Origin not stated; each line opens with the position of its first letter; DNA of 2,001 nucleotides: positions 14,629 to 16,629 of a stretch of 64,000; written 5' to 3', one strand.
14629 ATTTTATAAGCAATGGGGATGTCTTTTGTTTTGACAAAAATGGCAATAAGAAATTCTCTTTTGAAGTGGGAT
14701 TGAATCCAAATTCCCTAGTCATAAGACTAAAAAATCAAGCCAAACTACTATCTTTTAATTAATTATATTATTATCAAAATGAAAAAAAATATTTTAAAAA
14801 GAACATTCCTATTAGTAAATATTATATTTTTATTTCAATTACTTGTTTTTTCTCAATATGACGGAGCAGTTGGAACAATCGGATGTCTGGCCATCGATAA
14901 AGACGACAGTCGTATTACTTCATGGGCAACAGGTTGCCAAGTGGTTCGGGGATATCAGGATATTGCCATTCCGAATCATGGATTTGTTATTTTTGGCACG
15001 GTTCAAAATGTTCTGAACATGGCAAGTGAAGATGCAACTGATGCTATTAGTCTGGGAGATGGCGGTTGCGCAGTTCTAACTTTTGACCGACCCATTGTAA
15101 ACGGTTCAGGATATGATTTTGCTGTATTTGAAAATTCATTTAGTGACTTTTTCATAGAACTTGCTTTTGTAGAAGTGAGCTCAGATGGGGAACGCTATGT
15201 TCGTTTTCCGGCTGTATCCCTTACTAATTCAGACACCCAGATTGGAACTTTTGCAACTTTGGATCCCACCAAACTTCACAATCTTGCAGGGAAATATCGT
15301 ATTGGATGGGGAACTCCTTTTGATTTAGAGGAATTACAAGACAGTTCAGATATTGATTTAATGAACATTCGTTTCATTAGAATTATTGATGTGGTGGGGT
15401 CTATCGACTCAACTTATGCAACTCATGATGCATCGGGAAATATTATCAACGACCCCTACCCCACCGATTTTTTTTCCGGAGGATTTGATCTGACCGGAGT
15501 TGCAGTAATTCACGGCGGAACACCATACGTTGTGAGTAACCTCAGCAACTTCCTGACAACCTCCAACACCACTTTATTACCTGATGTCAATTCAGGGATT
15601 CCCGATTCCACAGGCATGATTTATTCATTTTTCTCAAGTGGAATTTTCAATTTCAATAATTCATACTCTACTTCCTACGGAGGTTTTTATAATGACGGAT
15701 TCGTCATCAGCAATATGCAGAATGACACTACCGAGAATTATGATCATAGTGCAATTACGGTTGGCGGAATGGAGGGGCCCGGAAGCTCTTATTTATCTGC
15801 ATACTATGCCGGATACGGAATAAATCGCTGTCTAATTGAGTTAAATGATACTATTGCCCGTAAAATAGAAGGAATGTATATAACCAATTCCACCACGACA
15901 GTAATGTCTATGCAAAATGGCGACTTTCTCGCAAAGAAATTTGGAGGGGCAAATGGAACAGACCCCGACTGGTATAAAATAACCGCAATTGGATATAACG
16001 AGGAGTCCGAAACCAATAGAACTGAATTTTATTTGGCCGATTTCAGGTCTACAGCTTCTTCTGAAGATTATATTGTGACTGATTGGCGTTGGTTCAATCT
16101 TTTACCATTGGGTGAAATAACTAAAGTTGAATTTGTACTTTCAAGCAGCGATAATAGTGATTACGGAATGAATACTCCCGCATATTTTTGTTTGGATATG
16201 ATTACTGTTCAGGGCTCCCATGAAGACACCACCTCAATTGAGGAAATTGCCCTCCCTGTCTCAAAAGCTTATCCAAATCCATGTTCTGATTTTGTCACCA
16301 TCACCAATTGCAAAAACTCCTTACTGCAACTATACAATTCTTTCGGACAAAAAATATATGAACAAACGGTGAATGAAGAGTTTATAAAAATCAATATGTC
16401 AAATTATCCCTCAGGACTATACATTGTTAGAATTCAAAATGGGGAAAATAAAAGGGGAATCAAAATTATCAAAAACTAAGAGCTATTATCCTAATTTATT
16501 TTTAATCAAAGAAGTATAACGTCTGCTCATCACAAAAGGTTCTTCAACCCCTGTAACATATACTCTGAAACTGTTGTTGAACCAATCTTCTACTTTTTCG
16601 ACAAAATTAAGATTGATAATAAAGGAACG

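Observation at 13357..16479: Cobalamin riboswitch controlling only two surface proteins (BtuG-like lipoprotein plus T9SS-sorted DUF4465-like protein) and no transporter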

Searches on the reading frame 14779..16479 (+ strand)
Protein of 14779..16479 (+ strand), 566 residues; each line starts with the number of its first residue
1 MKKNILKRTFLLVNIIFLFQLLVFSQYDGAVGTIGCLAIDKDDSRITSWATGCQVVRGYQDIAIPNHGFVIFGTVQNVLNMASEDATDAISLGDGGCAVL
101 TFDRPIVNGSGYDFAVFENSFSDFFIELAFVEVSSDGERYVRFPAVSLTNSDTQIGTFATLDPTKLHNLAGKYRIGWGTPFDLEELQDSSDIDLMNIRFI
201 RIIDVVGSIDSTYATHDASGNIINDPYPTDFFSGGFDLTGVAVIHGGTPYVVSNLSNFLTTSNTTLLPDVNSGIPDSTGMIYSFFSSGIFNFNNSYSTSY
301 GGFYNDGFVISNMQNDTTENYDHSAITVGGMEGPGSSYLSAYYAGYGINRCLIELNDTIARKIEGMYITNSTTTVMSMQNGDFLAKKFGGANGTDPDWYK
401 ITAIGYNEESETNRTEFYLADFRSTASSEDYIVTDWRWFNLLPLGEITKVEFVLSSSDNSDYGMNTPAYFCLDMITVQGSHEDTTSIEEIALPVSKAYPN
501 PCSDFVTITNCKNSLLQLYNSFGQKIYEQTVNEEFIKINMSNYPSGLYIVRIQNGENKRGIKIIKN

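Call 4: search_protein_families(library=pfam, proteins=[window:14779-16479:+], max_evalue=0.01)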
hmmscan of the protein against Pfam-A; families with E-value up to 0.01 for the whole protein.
window:14779-16479:+ (566 aa): 2 families
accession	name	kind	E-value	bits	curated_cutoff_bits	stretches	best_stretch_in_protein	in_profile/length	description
PF14717.12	DUF4465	-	3.3e-44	151.8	25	1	300-475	3-176/176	Domain of unknown function (DUF4465)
PF18962.6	Por_Secre_tail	-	5.8e-12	46.2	27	1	498-562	2-72/75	Secretion system C-terminal sorting domain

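Call 5: search_protein_families(library=ncbifam, proteins=[window:14779-16479:+], max_evalue=0.01)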
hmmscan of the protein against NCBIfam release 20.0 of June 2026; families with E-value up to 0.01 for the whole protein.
window:14779-16479:+ (566 aa): 3 families
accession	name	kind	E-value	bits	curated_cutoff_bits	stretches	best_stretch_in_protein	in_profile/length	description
TIGR04183.1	Por_Secre_tail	domain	2e-11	43.7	23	1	498-566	2-72/72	T9SS type A sorting domain-containing protein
NF038113.1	T9SSA_dep_M36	equivalog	1.8e-07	29.7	885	1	486-565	784-868/869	T9SS-dependent M36 family metallopeptidase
NF052644.1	T9SS_DNase_Rie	equivalog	0.0015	17.9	260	1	470-566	160-251/251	T9SS-dependent surface endonuclease, AS87_RS02955 family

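Call 18: search_solved_structures(query=window:14779-16479:+, max_evalue=1, show_alignments=3)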
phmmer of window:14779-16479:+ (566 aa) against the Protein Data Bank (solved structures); distinct sequences matched with E-value up to 1: 10.
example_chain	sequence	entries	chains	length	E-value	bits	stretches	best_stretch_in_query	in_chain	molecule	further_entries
4jqr_A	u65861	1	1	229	7.7e-28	100.8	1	251-477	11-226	hypothetical protein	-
9qpm_A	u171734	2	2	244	1.3e-19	73.7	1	299-477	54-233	DUF4465 domain-containing protein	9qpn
9fct_B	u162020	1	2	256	4.3e-19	72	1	299-477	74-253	DUF4465 domain-containing protein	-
9hmu_A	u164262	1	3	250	4.9e-15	58.6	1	280-477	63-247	DUF4465 domain containing protein D5EK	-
4e9k_A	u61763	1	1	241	2e-14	56.5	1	286-478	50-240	hypothetical protein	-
9i2l_B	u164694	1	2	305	7.4e-06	28.3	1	335-478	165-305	DUF4465 domain-containing protein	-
7pzj_A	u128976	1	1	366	0.0013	20.8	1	497-564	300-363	Lipase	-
8glk_D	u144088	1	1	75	0.0051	18.9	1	498-562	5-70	Endonuclease I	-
8glj_D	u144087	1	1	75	0.083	14.9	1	497-565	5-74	Por secretion system C-terminal sorting domain-containing protein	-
7q2t_XXX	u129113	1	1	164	0.82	11.6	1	145-187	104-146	CB1 cannabinoid receptor-interacting protein 1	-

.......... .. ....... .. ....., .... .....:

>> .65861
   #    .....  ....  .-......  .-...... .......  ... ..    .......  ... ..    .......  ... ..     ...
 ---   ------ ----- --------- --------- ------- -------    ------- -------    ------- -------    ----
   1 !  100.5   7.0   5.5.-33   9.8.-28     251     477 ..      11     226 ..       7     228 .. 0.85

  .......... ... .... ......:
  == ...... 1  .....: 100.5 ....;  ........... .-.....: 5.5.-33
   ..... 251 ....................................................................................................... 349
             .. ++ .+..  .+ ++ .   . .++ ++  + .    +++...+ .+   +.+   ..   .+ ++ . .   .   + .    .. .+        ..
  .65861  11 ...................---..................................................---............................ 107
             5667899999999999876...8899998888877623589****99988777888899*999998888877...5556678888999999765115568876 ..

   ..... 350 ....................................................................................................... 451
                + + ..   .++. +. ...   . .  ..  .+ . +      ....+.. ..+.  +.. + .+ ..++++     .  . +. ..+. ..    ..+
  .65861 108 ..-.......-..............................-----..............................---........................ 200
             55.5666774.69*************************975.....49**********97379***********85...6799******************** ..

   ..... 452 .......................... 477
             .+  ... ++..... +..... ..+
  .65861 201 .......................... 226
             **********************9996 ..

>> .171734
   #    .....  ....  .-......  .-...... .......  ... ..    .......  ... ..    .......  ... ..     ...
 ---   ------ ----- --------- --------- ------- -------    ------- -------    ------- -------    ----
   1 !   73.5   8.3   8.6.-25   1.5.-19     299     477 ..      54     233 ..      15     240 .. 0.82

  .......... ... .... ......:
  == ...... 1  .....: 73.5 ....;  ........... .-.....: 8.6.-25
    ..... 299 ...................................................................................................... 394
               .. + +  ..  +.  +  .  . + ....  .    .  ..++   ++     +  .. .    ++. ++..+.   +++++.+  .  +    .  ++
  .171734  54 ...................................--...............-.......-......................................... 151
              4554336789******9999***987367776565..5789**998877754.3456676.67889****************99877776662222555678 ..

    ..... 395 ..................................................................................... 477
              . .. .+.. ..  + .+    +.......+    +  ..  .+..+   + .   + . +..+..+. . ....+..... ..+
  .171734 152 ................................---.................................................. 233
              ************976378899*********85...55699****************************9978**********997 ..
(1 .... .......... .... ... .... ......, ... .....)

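Call 20: find_encoding_contigs(protein=window:14779-16479:+, flank=10000, max_places=6)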
Protein window:14779-16479:+ (566 aa): 24 contigs read that carry it; 6 places shown.
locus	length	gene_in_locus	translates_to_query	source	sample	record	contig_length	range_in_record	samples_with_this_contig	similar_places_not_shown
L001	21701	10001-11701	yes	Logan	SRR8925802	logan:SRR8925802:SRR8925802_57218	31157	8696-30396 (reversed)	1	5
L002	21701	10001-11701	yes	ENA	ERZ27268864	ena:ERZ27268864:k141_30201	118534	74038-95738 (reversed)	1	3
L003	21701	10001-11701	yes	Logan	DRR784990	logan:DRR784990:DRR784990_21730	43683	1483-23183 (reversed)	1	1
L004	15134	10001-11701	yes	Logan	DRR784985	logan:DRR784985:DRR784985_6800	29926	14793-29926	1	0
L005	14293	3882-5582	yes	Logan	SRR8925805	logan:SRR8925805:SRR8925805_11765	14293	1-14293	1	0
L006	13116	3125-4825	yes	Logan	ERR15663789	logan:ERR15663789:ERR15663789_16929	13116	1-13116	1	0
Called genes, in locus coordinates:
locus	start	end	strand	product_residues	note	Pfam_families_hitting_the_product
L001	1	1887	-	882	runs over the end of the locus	?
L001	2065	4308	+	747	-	PF00989:PAS, PF13426:PAS_9 (weak), PF02518:HATPase_c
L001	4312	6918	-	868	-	PF13585:CHU_C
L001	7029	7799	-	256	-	PF01936:NYN, PF12872:OST-HTH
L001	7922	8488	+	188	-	PF02659:Mntp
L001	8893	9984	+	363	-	PF16819:DUF5074, PF01436:NHL (faint)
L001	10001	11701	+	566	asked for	PF14717:DUF4465, PF18962:Por_Secre_tail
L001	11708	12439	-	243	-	PF00072:Response_reg, PF04397:LytTR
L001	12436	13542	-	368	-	PF06580:His_kinase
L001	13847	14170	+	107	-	-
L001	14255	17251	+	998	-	PF00675:Peptidase_M16 (faint), PF05193:Peptidase_M16_C, PF08367:M16C_assoc, PF22516:PreP_C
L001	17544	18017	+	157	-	PF02590:SPOUT_MTase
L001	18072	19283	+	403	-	PF05977:MFS_3 (weak), PF00083:Sugar_tr, PF07690:MFS_1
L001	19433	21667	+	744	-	PF13734:Inhibitor_I69, PF01640:Peptidase_C10, PF00431:CUB (weak), PF18962:Por_Secre_tail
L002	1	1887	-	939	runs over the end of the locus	PF00675:Peptidase_M16, PF05193:Peptidase_M16_C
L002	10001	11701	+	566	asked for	PF14717:DUF4465, PF18962:Por_Secre_tail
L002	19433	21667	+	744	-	PF13734:Inhibitor_I69, PF01640:Peptidase_C10, PF00431:CUB (weak), PF18962:Por_Secre_tail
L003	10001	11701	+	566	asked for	PF14717:DUF4465, PF18962:Por_Secre_tail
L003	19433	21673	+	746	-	PF13734:Inhibitor_I69, PF01640:Peptidase_C10, PF00431:CUB (weak), PF18962:Por_Secre_tail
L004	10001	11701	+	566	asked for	PF14717:DUF4465, PF18962:Por_Secre_tail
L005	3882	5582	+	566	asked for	PF14717:DUF4465, PF18962:Por_Secre_tail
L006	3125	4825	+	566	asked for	PF14717:DUF4465, PF18962:Por_Secre_tail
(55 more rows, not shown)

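Call 22: find_homologous_proteins(query=window:14779-16479:+, max_evalue=0.00001)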
Query window:14779-16479:+ (566 aa): 5171 proteins with E <= 0.00001 among 8000 candidates; the best 120 are listed.
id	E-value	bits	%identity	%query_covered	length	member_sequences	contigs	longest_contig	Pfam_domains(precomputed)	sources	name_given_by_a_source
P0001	0.0e+0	1232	95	100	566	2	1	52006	PF18962.8,PF14717.13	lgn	-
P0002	0.0e+0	1196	92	100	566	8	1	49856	PF18962.8,PF14717.13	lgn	-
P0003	0.0e+0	1102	84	100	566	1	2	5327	PF18962.8,PF14717.13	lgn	-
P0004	0.0e+0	1075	82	100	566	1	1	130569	PF18962.8,PF14717.13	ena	-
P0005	0.0e+0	1046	81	99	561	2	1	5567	PF18962.8,PF14717.13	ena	-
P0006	6.2e-169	582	46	91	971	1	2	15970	PF18962.8,PF14717.13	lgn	-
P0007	2.3e-167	576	55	43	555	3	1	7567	PF18962.8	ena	-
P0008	1.3e-157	544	41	98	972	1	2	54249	PF18962.8,PF14717.13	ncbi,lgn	-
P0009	1.2e-151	524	51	43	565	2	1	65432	PF18962.8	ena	-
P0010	3.0e-151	523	47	99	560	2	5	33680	PF18962.8,PF14717.13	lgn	-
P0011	2.9e-147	510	46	99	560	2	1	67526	PF18962.8,PF14717.13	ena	-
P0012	4.2e-147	509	48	92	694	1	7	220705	PF19910.6,PF18998.7,PF14717.13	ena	-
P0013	2.0e-138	481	45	100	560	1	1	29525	PF18962.8,PF14717.13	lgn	-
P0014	3.2e-138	480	42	99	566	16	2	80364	PF18962.8,PF14717.13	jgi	jgi:hypothetical protein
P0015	6.9e-137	476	45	95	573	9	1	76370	PF18962.8,PF14717.13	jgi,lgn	jgi:hypothetical protein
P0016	3.8e-134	467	45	100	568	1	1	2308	PF18962.8,PF14717.13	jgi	jgi:hypothetical protein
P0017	1.0e-133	465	44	99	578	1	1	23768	PF18962.8,PF14717.13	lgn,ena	-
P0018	1.6e-133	465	45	98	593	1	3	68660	PF18962.8,PF14717.13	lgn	-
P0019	2.8e-133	464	45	96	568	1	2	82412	PF18962.8,PF14717.13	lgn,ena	-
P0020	9.3e-133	462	44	100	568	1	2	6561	PF18962.8,PF14717.13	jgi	jgi:hypothetical protein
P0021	3.5e-132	460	43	99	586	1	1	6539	PF18962.8,PF14717.13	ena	-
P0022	1.3e-131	458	43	99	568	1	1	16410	PF18962.8,PF14717.13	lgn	-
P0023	5.3e-131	456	44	97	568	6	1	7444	PF18962.8,PF14717.13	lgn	-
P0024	6.4e-131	456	45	96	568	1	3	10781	PF18962.8,PF14717.13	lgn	-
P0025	1.3e-130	455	43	96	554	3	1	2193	PF18962.8,PF14717.13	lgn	-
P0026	1.4e-130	455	44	99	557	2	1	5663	PF18962.8,PF14717.13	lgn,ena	-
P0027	1.6e-130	455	43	99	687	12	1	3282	PF18962.8,PF14717.13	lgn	-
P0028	2.8e-130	454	44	95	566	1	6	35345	PF18962.8,PF14717.13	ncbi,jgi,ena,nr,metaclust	ncbi:MAG: hypothetical protein A2X12_08890 [Bacteroidetes bacterium GWE2_29_8]|nr:MAG: hypothetical 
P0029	3.5e-130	454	43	98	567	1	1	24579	PF18962.8,PF14717.13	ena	-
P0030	7.2e-130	453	45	96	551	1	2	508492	PF18962.8,PF14717.13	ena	-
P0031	7.6e-130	453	45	95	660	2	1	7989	PF18962.8,PF14717.13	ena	-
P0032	1.7e-129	451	43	100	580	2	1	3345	PF18962.8,PF14717.13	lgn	-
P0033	3.2e-129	450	46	91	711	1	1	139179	PF18962.8,PF14717.13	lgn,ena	-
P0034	4.9e-129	450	47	82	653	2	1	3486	PF18962.8,PF14717.13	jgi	-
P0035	1.6e-128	448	47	89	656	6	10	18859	PF18962.8,PF14717.13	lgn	-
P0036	1.9e-128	448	46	92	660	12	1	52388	PF18962.8,PF14717.13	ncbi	-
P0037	2.8e-128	447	45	87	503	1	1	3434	PF18962.8,PF14717.13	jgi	jgi:hypothetical protein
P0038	5.3e-128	446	44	96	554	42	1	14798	PF18962.8,PF14717.13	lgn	-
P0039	7.8e-128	446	47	88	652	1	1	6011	PF18962.8,PF14717.13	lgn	-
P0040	1.5e-127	445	45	92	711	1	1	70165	PF18962.8,PF14717.13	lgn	-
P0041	4.0e-127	444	44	95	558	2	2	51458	PF18962.8,PF14717.13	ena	-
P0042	9.1e-127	442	46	91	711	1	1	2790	PF18962.8,PF14717.13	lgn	-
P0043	2.8e-126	441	45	95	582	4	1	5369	PF18962.8,PF14717.13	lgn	-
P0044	1.4e-125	438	46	85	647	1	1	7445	PF18962.8,PF14717.13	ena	-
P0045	2.1e-125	438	43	95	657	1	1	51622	PF18962.8,PF14717.13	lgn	-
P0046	2.3e-125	438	42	99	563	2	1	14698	PF18962.8,PF14717.13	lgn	-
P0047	5.0e-125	437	43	95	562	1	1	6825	PF18962.8,PF14717.13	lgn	-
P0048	5.2e-125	437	45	91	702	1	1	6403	PF18962.8,PF14717.13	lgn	-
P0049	5.6e-125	436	43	97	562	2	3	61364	PF18962.8,PF14717.13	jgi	-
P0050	1.1e-124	435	45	88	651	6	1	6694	PF18962.8,PF14717.13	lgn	-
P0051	1.5e-124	435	45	92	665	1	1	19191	PF18962.8,PF14717.13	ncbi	ncbi:MAG: DUF4465 domain-containing protein [Bacteroidales bacterium]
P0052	1.9e-124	435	43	97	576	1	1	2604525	PF18962.8,PF14717.13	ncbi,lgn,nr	ncbi:MAG: DUF4465 domain-containing protein [Bacteroidetes bacterium]|nr:DUF4465 domain-containing p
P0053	2.3e-124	434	42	98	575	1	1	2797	PF18962.8,PF14717.13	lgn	-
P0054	2.8e-124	434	44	100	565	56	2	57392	PF18962.8,PF14717.13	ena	-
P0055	1.0e-123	432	42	99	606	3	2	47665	PF18962.8,PF14717.13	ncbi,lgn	-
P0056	1.3e-123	432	48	79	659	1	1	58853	PF18962.8,PF14717.13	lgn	-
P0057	4.0e-123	430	45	87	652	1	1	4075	PF18962.8,PF14717.13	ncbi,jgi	-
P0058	4.4e-123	430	43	87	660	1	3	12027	PF18962.8,PF14717.13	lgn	-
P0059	1.1e-122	429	45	87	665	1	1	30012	PF18962.8,PF14717.13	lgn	-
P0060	1.5e-122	428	45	84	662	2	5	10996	PF18962.8,PF14717.13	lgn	-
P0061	3.0e-122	427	44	99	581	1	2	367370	PF18962.8,PF14717.13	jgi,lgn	jgi:hypothetical protein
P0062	3.1e-122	427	42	98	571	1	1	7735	PF18962.8,PF14717.13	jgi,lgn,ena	-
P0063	3.9e-122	427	43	93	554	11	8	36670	PF18962.8,PF14717.13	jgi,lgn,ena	-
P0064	7.5e-122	426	43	99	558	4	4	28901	PF18962.8,PF14717.13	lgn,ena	-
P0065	1.7e-121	425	42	99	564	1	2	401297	PF18962.8,PF14717.13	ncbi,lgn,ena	-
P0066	6.4e-121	423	42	97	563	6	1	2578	PF18962.8,PF14717.13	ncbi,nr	ncbi:MAG: DUF4465 domain-containing protein [Bacteroidales bacterium]|nr:DUF4465 domain-containing p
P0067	6.4e-121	423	44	92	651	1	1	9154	PF18962.8,PF14717.13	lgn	-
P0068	6.8e-121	423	44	93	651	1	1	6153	PF18962.8,PF14717.13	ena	-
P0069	1.3e-120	422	42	93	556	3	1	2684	PF18962.8,PF14717.13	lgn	-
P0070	5.9e-120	420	49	39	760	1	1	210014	PF18962.8,PF14717.13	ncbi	-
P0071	5.9e-120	420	45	88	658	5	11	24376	PF18962.8,PF14717.13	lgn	-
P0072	1.5e-119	419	47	84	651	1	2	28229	PF18962.8,PF14717.13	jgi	jgi:hypothetical protein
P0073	1.5e-119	419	46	85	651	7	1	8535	PF18962.8,PF14717.13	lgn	-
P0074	1.6e-119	418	50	36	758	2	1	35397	PF18962.8,PF14717.13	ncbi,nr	ncbi:MAG: DUF4465 domain-containing protein [Saprospiraceae bacterium]|nr:DUF4465 domain-containing 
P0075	1.7e-119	418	44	42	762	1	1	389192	PF18962.8,PF14717.13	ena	-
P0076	2.4e-119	418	44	92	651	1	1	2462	PF18962.8,PF14717.13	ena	-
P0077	2.7e-119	418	45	89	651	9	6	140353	PF18962.8,PF14717.13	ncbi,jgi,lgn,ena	-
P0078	4.2e-119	417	47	85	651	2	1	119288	PF18962.8,PF14717.13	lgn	-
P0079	1.1e-118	416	44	86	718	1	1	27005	PF18962.8,PF14717.13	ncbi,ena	-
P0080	2.0e-118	415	44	88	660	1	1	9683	PF18962.8,PF14717.13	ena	-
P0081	3.3e-118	414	45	84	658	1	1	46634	PF18962.8,PF14717.13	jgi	-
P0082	6.7e-118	413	44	91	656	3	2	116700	PF18962.8,PF14717.13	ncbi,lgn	ncbi:MAG: DUF4465 domain-containing protein [Bacteroidales bacterium]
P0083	9.7e-118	413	42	91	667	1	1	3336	PF18962.8,PF14717.13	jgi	jgi:hypothetical protein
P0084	1.0e-117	412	41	95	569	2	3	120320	PF18962.8,PF14717.13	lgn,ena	-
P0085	2.3e-117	411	44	84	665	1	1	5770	PF18962.8,PF14717.13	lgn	-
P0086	6.4e-117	410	40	99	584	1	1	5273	PF18962.8,PF14717.13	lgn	-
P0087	1.1e-116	409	45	82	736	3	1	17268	PF18962.8,PF14717.13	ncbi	-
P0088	1.2e-116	409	41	93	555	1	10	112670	PF18962.8,PF14717.13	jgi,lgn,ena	-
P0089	1.1e-115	406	42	95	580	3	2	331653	PF14717.13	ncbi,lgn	-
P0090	4.9e-115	404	44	85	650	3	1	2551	PF18962.8,PF14717.13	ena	-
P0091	7.0e-115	403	44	84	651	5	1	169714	PF18962.8,PF14717.13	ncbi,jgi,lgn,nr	ncbi:MAG: DUF4465 domain-containing protein [Lentimicrobium sp.]|jgi:hypothetical protein|nr:DUF4465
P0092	1.5e-114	402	40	99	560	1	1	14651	PF18962.8,PF14717.13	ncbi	-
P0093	1.9e-114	402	44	83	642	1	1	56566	PF18962.8,PF14717.13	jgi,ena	-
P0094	1.7e-113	399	44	84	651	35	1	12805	PF18962.8,PF14717.13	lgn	-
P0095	2.5e-113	398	44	84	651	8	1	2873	PF18962.8,PF14717.13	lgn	-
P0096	2.6e-113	398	43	87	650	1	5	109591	PF18962.8,PF14717.13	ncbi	-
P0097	3.2e-113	398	43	87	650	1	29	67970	PF18962.8,PF14717.13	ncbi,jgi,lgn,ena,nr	ncbi:MAG: DUF4465 domain-containing protein [Lentimicrobiaceae bacterium]|jgi:hypothetical protein|n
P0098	3.4e-113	398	51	37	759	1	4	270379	PF18962.8,PF14717.13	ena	-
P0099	3.5e-113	398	43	87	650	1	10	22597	PF18962.8,PF14717.13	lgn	-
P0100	4.4e-113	397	43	87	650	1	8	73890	PF18962.8,PF14717.13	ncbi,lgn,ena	-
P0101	5.8e-113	397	43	87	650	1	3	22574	PF18962.8,PF14717.13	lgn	-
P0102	7.5e-113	396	44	84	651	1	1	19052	PF18962.8,PF14717.13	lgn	-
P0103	9.9e-113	396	43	87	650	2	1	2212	PF18962.8,PF14717.13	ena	-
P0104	2.0e-112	395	41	99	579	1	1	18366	PF18962.8,PF14717.13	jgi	jgi:hypothetical protein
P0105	2.4e-112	395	43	85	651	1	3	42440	PF18962.8,PF14717.13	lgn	-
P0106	4.4e-112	394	44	84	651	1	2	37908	PF18962.8,PF14717.13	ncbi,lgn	-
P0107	6.6e-112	393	47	84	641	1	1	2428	PF18962.8,PF14717.13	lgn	-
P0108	1.3e-111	392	39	94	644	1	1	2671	PF18962.8,PF14717.13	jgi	jgi:hypothetical protein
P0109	5.8e-111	390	44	82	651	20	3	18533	PF18962.8,PF14717.13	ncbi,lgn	-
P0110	5.8e-111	390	42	87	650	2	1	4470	PF18962.8,PF14717.13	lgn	-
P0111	1.4e-110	389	45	80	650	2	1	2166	PF18962.8,PF14717.13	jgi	jgi:hypothetical protein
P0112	1.5e-110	389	43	84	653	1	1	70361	PF18962.8,PF14717.13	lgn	-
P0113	1.9e-110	388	44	80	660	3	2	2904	PF18962.8,PF14717.13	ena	-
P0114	3.1e-110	388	43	85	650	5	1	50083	PF18962.8,PF14717.13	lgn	-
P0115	3.2e-110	388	44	83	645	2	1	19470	PF18962.8,PF14717.13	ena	-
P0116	3.4e-110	388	42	84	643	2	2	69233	PF18962.8,PF14717.13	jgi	jgi:hypothetical protein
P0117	5.0e-110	387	45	93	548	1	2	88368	PF18962.8,PF14717.13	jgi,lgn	jgi:hypothetical protein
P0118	5.2e-110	387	46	78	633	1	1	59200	PF18962.8,PF14717.13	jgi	jgi:hypothetical protein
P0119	6.2e-110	387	47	78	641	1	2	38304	PF18962.8,PF14717.13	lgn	-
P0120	6.8e-110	387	44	80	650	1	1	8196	PF18962.8,PF14717.13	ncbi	-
